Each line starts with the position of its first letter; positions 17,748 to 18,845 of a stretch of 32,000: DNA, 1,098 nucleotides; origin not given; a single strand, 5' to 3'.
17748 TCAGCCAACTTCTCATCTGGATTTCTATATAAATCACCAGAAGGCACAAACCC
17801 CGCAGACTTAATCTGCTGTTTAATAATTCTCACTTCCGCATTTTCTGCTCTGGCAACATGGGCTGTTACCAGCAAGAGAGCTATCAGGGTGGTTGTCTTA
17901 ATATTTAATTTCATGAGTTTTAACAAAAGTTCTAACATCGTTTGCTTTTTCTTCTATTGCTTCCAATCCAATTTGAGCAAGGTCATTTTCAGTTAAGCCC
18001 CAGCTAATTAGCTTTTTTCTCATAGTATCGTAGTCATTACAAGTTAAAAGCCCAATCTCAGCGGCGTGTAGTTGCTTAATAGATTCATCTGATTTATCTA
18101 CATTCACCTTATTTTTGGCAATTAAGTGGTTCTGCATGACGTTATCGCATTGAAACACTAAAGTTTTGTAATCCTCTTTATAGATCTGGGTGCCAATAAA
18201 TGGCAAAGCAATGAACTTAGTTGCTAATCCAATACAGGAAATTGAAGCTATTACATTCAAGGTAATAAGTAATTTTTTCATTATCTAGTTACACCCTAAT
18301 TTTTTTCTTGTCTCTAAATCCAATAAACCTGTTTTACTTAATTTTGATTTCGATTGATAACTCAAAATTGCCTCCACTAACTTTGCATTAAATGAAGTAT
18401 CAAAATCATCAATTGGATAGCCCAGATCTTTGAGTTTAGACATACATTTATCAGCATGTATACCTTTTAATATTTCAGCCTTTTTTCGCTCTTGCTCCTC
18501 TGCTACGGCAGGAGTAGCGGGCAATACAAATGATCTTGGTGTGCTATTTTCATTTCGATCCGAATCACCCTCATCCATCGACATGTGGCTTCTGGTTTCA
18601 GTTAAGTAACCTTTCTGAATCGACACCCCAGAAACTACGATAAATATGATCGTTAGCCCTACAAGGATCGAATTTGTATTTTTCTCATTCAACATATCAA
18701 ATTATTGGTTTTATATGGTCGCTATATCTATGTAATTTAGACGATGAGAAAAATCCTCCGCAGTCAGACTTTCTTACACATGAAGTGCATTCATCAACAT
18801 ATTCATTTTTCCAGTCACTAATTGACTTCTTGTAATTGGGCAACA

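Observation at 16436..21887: HxsA-D-B-C twin radical-SAM peptide system embedded in an 8-gene operon with a MauG-like di-haem peroxidase and a peptidoglycan-binding protein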

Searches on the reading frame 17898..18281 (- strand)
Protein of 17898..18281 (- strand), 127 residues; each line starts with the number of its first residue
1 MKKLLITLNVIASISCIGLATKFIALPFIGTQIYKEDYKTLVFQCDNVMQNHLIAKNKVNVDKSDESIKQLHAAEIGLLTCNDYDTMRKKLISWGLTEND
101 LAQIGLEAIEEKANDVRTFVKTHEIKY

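Call 3: search_protein_families(library=ncbifam, proteins=[window:17898-18281:-], max_evalue=0.01)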
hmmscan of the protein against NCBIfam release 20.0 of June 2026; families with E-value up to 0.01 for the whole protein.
window:17898-18281:- (127 aa): 1 family
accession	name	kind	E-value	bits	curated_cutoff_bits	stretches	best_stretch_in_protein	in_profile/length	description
TIGR03982.2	TIGR03982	hypoth_equivalog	6.2e-30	103.7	40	1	7-127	4-117/118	TIGR03982 family His-Xaa-Ser system protein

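Call 4: search_protein_families(library=pfam, proteins=[window:17898-18281:-], max_evalue=0.01)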
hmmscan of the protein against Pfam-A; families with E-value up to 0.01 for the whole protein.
window:17898-18281:- (127 aa): 0 families

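Call 63: find_homologous_proteins(query=window:17898-18281:-, max_evalue=0.00001)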
Query window:17898-18281:- (127 aa): 58 proteins with E <= 0.00001 among 85 candidates.
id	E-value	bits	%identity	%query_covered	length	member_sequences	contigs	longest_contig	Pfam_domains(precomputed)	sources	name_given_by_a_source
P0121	4.7e-76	270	98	100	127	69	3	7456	PF27798.1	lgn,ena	-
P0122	1.1e-75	269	99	100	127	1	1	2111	PF27798.1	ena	-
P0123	4.0e-75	267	98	100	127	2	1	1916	PF27798.1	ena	-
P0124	2.8e-73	261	94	100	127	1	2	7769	PF27798.1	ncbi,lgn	-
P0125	3.7e-73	261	94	100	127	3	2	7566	PF27798.1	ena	-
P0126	2.1e-71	255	92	100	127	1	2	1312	PF27798.1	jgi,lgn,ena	jgi:hypothetical protein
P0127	7.8e-69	247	87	100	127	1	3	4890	PF27798.1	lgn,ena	-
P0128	1.9e-67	242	86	100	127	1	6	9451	PF27798.1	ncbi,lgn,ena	-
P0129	7.0e-56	205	70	100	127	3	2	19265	PF27798.1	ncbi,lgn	-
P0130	7.4e-56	205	73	100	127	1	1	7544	PF27798.1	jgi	jgi:hypothetical protein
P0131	1.7e-53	197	70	100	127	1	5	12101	PF27798.1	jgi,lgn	jgi:hypothetical protein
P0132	1.6e-51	191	65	100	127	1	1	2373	PF27798.1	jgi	jgi:hypothetical protein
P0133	7.3e-51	189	66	100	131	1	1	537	PF27798.1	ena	-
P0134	1.3e-47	178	62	100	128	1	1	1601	PF27798.1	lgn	-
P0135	2.1e-47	178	61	100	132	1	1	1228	PF27798.1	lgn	-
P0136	6.0e-46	173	64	93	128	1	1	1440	PF27798.1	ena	-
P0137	1.8e-45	172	58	100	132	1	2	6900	PF27798.1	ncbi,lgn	-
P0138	1.2e-42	163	66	84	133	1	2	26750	PF27798.1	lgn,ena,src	-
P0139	2.0e-42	162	61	98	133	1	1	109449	PF27798.1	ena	-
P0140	2.4e-42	162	66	85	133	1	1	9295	PF27798.1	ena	-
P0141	5.2e-42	160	58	98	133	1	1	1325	PF27798.1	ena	-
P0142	9.6e-42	160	62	98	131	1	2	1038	PF27798.1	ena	-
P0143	1.0e-41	159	58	98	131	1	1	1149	PF27798.1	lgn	-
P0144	2.7e-41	158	59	100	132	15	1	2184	PF27798.1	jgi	jgi:hypothetical protein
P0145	2.9e-41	158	61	97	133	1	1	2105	PF27798.1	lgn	-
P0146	3.9e-41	158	64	85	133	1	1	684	PF27798.1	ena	-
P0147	6.2e-41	157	62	98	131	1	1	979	PF27798.1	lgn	-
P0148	8.8e-41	156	62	86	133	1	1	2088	PF27798.1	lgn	-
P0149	1.0e-40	156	59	98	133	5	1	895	PF27798.1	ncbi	-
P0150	1.4e-40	156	63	85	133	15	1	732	PF27798.1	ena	-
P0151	8.8e-40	153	57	100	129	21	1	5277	PF27798.1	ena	-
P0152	1.4e-39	153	60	98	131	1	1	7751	PF27798.1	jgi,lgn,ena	-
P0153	2.1e-39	152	61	98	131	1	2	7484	PF27798.1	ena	-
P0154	5.9e-39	151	58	98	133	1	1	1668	PF27798.1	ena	-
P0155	5.9e-39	151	58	98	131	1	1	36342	PF27798.1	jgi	jgi:hypothetical protein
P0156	2.5e-38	149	59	98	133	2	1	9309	PF27798.1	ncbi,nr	ncbi:MAG: hypothetical protein HY348_06035 [Nitrospira defluvii]|nr:hypothetical protein [Nitrospira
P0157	2.8e-38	148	58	98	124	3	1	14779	PF27798.1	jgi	jgi:hypothetical protein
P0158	3.1e-38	148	58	98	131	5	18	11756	PF27798.1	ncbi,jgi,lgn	-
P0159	3.5e-38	148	58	98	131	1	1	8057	PF27798.1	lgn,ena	-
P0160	4.0e-38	148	57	98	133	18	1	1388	PF27798.1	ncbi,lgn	-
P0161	8.1e-38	147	57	98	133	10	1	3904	PF27798.1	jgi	jgi:hypothetical protein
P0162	9.8e-38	147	58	98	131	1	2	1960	PF27798.1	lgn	-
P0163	1.0e-37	147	56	99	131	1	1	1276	PF27798.1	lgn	-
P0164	1.1e-37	146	57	97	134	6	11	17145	PF27798.1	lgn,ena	-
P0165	2.0e-37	146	56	98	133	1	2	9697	PF27798.1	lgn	-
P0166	3.1e-37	145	56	98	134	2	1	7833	PF27798.1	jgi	jgi:hypothetical protein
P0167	9.3e-37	144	52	99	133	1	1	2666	PF27798.1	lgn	-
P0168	1.9e-36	142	50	100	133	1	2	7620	PF27798.1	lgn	-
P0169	4.2e-36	141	57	98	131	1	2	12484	PF27798.1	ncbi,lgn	-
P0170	6.1e-36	141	56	98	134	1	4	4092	PF27798.1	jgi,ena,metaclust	metaclust:\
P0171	2.4e-34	136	51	100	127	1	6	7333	PF27798.1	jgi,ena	-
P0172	5.3e-34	135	51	100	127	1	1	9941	PF27798.1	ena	-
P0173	3.0e-32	129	50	100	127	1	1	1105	PF27798.1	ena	-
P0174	3.1e-32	129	49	100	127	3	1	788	PF27798.1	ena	-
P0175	5.8e-32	128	49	100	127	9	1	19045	PF27798.1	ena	-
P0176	6.8e-32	128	56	80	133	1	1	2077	PF27798.1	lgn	-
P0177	3.1e-31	126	46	100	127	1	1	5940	PF27798.1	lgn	-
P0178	1.6e-30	123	46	100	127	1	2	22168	PF27798.1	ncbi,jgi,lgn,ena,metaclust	metaclust:\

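Call 69: predict_structure(alignment_id=A7)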
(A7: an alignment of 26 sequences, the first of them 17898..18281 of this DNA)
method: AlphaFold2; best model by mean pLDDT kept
length: 127 residues; sequences in the alignment: 26
mean_pLDDT: 87.4   pTM: 0.67
mean pLDDT of the five models: 87.4, 84.3, 82.7, 82.6, 81.9
residues with pLDDT >= 90: 78; 70-90: 38; 50-70: 9; < 50: 2
segments of 3 or more residues with pLDDT < 50: none
pLDDT, mean of each block of 10 residues (from residue 1): 88 90 86 91 91 93 92 92 94 92 88 72 57
secondary structure, 60 per line:
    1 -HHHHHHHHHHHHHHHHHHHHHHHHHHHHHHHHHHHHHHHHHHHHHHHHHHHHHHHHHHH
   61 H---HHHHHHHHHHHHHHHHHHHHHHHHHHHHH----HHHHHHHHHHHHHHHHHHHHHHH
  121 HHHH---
elements in order: H2-61 H65-93 H98-124

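Call 72: fold_search(model_id=the predicted structure, library=pdb)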
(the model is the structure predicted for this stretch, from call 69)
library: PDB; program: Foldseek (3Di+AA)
matches with E <= 10: 273; with E <= 0.001: 0
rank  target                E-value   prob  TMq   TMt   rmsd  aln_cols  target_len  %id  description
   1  8tsh_F                1.0e+00  0.80  0.46  0.24  30.8       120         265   11  S. thermodepolymerans KpsMT(E151Q)-KpsE in complex with ATP (released 2024-04-17)
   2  2e9x_A                1.0e+00  0.47  0.33  0.30  13.3        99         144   14  The crystal structure of human GINS core complex (released 2007-04-10)
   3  4cqi                  1.2e+00  0.47  0.32  0.37   7.9        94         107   14  Crystal structure of recombinant tubulin-binding cofactor A (TBCA) from Leishmania major (released 2014-11-26)
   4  6ixv_A                1.2e+00  0.13  0.22  0.15  19.3       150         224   11  Crystal structure of SH3BP5-Rab11a (released 2019-03-20)
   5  9ocj_A                1.5e+00  0.38  0.41  0.12  14.6       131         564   14  Transporter associated with antigen processing (TAP) bound to the viral protein CPXV012 in the outward-facing open sta (released 2025-09-10)
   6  6zvr_DB               1.7e+00  0.21  0.31  0.26  23.3       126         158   12  C11 symmetry: Bacterial Vipp1 and PspA are members of the ancient ESCRT-III membrane-remodeling superfamily. (released 2021-08-04)
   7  7pro_A                1.7e+00  0.13  0.26  0.09  15.7       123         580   13  Structure of CtAtm1 in the inward-open with Glutathione-complexed [2Fe-2S] cluster bound (released 2022-08-10)
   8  5f4y_A                1.8e+00  0.47  0.46  0.37  11.7       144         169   12  Structure of the SD2 domain of Human Shroom2 (released 2016-10-19)
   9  5f5p_A                1.8e+00  0.41  0.44  0.33  13.8       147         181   12  Molecular Basis for Shroom2 Recognition by Rock1 (released 2016-10-19)
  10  2elb                  1.9e+00  0.28  0.35  0.14  23.1       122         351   12  Crystal Structure of the BAR-PH domain of human APPL1 (released 2007-05-29)
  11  4dcn_D                1.9e+00  0.18  0.28  0.20  17.4        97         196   14  Crystal Structure Analysis of the Arfaptin2 BAR domain in Complex with ARL1 (released 2012-06-13)
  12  9n63_A                2.0e+00  0.30  0.40  0.12  14.2       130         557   14  Transporter associated with antigen processing (TAP) EQ mutant bound to ATP in the outward-facing open state (released 2025-09-03)
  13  4bne_A                2.0e+00  0.14  0.27  0.15  14.7       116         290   10  Pacsin2 Interacts with Membranes and Actin-Filaments (released 2014-05-14)
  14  4bne_B                2.1e+00  0.12  0.24  0.14  15.3       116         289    9  Pacsin2 Interacts with Membranes and Actin-Filaments (released 2014-05-14)
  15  9g2r_F                2.1e+00  0.11  0.23  0.16  16.0       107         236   15  Endophilin B1 dimers bound to nanodiscs (released 2024-08-07)
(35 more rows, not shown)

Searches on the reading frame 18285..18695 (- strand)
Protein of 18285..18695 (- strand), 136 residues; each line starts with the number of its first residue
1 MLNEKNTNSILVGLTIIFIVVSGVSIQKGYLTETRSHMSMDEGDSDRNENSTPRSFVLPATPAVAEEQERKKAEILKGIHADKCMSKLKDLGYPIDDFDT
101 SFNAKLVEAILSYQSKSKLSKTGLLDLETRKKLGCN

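Call 3: search_protein_families(library=ncbifam, proteins=[window:18285-18695:-], max_evalue=0.01)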
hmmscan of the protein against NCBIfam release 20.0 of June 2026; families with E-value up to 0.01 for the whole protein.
window:18285-18695:- (136 aa): 2 families
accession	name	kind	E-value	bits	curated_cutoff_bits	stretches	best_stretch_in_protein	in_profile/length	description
TIGR02869.1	spore_SleB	equivalog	2.1e-05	24.5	236.5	1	83-135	18-70/201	spore cortex-lytic enzyme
NF052377.1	lmo1851_S41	exception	7.9e-05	21.5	725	1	62-133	376-445/468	lmo1851 family serine protease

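Call 4: search_protein_families(library=pfam, proteins=[window:18285-18695:-], max_evalue=0.01)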
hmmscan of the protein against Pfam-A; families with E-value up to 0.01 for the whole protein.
window:18285-18695:- (136 aa): 1 family
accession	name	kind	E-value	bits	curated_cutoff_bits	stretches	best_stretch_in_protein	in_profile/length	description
PF01471.23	PG_binding_1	-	4.1e-07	30.5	23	1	87-133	11-57/57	Putative peptidoglycan binding domain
